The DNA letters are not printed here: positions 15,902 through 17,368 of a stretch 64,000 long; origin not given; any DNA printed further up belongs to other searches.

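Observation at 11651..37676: A 26-kb tandem array of six giant mosaic surface-protein paralogues splits an EPS biosynthesis locus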

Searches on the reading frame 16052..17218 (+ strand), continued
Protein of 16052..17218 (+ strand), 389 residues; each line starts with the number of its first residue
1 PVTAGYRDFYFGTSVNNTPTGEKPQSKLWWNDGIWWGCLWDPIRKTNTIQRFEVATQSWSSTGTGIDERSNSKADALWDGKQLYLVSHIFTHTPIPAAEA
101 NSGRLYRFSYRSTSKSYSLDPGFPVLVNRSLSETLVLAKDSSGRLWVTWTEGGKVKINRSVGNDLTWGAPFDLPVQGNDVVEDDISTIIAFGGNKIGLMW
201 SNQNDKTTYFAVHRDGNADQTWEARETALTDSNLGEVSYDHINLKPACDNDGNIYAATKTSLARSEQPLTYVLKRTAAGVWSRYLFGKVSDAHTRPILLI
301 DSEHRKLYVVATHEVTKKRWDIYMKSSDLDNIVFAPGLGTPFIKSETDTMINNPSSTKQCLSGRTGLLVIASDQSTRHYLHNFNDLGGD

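Call 64: find_encoding_contigs(protein=P0069, flank=10000, max_places=1)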
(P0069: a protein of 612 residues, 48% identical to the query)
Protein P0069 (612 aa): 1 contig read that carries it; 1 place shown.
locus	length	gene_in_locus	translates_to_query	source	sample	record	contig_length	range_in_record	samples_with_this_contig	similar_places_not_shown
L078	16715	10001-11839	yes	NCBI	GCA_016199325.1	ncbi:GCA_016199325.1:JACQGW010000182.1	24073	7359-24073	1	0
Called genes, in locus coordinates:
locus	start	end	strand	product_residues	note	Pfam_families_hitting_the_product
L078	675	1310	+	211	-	-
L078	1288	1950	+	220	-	PF02397:Bac_transf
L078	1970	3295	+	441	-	PF02223:Thymidylate_kin (weak)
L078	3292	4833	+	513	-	PF01943:Polysacc_synt, PF13440:Polysacc_synt_3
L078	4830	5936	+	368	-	PF01636:APH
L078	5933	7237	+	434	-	PF13439:Glyco_transf_4 (weak), PF00534:Glycos_transf_1, PF13692:Glyco_trans_1_4, PF13524:Glyco_trans_1_2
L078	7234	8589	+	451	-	PF13439:Glyco_transf_4, PF13579:Glyco_trans_4_4 (weak), PF20706:GT4-conflict, PF00534:Glycos_transf_1, PF13692:Glyco_trans_1_4, PF13524:Glyco_trans_1_2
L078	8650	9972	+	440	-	PF13641:Glyco_tranf_2_3, PF00535:Glycos_transf_2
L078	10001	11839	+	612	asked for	PF02389:Cornifin (faint)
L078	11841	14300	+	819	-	-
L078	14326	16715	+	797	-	?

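Call 65: search_solved_structures(query=A3, max_evalue=1)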
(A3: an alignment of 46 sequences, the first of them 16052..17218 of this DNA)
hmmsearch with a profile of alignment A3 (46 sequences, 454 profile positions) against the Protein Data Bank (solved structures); distinct sequences matched with E-value up to 1: 0.

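Call 67: search_protein_families(library=phrogs, proteins=[window:16052-17218:+], max_evalue=0.1)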
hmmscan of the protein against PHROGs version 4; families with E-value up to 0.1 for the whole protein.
window:16052-17218:+ (389 aa): 0 families
